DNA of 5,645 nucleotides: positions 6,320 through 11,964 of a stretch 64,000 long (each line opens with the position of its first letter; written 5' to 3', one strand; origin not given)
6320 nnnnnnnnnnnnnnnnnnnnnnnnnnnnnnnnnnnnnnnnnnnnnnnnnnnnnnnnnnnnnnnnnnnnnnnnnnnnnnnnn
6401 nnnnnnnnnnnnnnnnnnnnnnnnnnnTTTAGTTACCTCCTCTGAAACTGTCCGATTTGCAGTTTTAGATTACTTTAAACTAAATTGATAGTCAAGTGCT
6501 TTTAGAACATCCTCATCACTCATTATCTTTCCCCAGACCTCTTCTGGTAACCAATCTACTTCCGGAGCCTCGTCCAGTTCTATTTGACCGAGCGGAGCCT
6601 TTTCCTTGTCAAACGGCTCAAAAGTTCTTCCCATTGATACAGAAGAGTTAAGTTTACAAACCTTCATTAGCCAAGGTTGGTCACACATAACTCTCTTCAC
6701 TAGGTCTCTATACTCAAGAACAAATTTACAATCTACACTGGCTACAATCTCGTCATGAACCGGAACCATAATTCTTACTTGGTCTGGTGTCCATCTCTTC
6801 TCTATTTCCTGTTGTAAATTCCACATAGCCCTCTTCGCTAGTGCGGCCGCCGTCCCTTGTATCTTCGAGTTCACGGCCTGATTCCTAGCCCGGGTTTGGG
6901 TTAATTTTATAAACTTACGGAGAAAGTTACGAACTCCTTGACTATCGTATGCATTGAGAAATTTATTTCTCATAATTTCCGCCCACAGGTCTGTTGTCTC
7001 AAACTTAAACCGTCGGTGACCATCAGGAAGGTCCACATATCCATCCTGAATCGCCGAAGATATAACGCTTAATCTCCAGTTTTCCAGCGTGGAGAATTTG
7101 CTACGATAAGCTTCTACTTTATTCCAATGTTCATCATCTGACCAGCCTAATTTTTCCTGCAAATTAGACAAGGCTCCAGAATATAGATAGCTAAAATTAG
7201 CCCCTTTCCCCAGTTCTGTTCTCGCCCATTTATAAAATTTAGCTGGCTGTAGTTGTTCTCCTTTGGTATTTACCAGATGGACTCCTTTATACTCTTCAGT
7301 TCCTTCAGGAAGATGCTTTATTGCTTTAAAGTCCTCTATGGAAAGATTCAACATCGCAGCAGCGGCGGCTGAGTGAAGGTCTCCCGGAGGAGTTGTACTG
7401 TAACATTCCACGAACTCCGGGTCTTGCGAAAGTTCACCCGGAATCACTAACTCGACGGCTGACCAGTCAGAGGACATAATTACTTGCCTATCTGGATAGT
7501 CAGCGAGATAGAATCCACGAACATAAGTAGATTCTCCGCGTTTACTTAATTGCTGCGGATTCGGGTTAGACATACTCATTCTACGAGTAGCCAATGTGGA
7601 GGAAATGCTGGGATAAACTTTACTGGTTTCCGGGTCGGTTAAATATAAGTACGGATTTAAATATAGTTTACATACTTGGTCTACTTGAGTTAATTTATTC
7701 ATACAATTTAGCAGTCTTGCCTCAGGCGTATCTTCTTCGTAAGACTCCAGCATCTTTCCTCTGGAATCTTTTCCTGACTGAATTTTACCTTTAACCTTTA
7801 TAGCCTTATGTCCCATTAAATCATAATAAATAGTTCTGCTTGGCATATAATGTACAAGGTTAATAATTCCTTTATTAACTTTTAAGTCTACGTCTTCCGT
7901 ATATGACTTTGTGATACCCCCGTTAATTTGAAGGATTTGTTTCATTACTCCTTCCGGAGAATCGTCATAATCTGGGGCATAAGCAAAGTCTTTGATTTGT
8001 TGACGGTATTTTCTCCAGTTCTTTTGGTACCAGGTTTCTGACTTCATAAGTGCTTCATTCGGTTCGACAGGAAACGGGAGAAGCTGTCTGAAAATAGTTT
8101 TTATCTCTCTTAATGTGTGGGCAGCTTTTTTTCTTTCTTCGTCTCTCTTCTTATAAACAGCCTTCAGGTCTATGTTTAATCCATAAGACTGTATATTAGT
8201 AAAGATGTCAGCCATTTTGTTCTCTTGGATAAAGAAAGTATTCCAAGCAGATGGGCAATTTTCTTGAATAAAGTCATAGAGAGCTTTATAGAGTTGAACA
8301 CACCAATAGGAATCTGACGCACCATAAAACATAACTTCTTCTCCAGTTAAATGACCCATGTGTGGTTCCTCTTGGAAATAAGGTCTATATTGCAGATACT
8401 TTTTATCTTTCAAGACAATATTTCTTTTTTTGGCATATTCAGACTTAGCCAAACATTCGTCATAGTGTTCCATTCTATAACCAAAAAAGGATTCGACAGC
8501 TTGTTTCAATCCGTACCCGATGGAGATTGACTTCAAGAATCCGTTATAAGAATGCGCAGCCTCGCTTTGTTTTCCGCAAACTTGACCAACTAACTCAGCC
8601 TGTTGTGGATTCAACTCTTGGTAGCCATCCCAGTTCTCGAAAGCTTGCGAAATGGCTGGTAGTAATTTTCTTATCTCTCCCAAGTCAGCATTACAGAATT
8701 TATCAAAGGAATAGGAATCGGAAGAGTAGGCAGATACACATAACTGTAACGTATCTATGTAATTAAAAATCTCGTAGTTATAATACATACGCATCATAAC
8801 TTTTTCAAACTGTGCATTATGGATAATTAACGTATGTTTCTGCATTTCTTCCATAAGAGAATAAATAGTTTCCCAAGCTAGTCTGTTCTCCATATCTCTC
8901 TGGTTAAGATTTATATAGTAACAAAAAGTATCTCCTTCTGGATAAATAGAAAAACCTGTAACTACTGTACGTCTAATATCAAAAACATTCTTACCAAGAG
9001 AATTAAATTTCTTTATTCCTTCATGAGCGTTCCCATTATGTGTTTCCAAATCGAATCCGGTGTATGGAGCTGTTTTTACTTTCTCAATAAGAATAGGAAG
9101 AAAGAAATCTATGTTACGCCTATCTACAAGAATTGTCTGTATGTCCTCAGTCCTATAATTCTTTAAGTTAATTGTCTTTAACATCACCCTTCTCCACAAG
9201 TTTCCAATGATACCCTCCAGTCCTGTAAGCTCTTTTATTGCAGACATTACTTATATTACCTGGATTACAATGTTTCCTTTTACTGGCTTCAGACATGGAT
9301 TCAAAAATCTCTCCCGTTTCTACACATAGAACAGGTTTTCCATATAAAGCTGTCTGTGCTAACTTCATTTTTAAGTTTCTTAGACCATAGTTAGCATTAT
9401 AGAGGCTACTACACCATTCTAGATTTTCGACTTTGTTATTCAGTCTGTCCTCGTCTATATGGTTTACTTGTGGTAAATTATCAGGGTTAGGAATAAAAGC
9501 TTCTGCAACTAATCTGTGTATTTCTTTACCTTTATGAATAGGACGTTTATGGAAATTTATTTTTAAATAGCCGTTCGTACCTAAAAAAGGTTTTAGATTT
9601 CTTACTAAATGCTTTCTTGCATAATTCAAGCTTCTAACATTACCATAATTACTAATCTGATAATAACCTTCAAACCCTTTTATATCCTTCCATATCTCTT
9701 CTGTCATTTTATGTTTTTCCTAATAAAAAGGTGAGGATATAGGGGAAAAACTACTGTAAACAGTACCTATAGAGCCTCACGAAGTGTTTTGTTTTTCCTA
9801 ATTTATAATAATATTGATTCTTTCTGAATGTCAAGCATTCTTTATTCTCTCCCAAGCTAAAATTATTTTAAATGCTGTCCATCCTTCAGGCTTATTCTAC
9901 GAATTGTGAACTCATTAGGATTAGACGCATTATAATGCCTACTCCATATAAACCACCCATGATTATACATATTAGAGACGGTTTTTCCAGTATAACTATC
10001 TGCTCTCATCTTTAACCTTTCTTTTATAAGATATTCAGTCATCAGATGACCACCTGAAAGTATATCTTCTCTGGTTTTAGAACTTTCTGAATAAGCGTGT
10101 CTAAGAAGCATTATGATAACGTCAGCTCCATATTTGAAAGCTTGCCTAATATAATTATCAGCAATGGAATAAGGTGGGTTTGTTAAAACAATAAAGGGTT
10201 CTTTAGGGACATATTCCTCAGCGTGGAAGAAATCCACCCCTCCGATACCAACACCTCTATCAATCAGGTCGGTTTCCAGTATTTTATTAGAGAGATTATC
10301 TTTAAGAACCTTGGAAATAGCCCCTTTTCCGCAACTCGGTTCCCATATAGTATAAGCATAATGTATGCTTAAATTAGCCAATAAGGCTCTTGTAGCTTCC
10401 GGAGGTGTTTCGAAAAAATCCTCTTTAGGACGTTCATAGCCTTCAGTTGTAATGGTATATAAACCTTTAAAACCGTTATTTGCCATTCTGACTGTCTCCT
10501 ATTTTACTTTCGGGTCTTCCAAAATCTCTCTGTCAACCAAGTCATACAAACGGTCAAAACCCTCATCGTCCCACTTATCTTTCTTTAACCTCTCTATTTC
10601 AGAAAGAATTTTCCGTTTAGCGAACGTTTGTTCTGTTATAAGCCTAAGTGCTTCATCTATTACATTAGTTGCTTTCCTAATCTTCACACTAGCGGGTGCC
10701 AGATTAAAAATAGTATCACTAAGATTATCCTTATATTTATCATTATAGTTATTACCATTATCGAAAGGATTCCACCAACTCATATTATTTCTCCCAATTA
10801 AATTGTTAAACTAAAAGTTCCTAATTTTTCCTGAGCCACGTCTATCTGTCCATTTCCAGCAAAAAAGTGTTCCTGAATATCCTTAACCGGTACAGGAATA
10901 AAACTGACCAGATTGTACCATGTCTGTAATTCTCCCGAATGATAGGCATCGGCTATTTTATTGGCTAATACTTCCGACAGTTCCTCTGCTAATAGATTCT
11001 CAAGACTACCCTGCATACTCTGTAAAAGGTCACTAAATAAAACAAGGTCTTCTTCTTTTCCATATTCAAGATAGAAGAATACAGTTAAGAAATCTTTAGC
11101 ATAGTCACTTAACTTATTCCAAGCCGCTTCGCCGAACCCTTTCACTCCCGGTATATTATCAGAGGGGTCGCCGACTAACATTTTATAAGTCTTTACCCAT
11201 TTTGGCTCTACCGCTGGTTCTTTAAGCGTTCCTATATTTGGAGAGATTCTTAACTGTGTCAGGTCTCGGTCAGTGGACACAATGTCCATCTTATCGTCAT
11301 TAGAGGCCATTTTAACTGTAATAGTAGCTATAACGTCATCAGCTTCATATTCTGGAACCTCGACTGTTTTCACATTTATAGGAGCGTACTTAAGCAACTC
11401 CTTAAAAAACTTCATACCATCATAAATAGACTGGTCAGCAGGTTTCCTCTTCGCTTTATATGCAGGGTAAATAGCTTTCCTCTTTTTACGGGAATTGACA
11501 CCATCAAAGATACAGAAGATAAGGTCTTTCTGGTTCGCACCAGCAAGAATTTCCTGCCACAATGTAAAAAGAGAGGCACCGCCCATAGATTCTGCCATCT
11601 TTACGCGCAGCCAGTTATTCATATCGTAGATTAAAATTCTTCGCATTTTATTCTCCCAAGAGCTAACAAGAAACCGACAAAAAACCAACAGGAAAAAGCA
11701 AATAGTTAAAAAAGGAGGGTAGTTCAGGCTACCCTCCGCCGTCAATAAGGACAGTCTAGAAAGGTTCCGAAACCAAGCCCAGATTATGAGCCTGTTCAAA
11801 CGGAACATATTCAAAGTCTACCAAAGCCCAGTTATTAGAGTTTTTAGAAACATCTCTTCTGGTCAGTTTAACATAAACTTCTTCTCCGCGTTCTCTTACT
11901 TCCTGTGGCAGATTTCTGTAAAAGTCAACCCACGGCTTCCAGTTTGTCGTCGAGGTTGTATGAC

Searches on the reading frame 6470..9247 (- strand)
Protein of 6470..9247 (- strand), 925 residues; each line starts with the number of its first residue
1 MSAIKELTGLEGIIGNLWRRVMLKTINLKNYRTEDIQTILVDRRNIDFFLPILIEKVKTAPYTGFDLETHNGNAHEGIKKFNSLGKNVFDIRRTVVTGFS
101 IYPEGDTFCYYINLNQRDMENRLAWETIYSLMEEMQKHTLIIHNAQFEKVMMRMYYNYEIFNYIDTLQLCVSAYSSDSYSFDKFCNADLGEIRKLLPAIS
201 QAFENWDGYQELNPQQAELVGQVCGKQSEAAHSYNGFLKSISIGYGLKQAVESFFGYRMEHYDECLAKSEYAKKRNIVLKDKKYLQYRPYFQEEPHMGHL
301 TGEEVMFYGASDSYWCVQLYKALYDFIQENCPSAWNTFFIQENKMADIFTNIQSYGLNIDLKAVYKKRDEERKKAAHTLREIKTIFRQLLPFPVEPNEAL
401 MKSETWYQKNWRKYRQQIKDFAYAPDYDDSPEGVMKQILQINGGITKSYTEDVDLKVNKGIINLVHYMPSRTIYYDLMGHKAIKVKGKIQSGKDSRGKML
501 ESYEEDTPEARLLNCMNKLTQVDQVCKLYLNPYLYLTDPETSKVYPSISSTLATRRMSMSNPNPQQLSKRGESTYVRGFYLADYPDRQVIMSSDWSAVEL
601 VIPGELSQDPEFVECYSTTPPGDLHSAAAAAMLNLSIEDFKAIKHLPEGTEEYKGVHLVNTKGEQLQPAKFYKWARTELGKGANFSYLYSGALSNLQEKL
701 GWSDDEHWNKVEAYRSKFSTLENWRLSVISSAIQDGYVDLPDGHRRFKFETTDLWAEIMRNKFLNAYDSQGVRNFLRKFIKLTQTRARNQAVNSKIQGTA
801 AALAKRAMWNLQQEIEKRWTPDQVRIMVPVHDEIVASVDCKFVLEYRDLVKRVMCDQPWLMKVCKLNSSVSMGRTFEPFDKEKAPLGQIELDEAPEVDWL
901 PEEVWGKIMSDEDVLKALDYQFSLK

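Call 36: search_protein_families(library=pfam, proteins=[window:6470-9247:-], max_evalue=0.001)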
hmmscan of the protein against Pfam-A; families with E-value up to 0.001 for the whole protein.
window:6470-9247:- (925 aa): 1 family
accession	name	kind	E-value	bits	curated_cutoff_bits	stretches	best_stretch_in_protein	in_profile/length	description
PF00476.26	DNA_pol_A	-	8.4e-39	134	34.3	2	680-876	210-379/381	DNA polymerase family A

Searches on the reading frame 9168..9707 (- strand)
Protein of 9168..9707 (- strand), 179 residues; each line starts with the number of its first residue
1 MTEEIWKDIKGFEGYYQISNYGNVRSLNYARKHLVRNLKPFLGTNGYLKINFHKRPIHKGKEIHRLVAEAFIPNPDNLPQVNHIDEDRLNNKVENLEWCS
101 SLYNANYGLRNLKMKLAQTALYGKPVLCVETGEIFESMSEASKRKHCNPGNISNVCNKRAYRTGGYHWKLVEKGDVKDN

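Call 36: search_protein_families(library=pfam, proteins=[window:9168-9707:-], max_evalue=0.001)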
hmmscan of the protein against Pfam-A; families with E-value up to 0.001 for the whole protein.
window:9168-9707:- (179 aa): 2 families
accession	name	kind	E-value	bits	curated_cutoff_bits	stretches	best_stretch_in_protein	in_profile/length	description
PF07463.16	NUMOD4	-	3.7e-14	53.1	23.4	1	4-52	1-48/49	NUMOD4 motif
PF13392.12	HNH_3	-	2.7e-08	33.8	24.8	1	63-105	3-45/46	HNH endonuclease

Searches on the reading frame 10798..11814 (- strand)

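Call 36: search_protein_families(library=pfam, proteins=[window:10798-11814:-], max_evalue=0.001)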
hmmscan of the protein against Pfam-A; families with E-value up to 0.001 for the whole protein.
window:10798-11814:- (338 aa): 2 families
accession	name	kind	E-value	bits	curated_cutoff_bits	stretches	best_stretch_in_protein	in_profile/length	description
PF02739.22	5_3_exonuc_N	-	3.1e-23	82.7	34.3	1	87-198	41-146/164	5'-3' exonuclease, N-terminal resolvase-like domain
PF01367.25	5_3_exonuc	-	1.2e-07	32.5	40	1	202-230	1-29/97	5'-3' exonuclease, C-terminal SAM fold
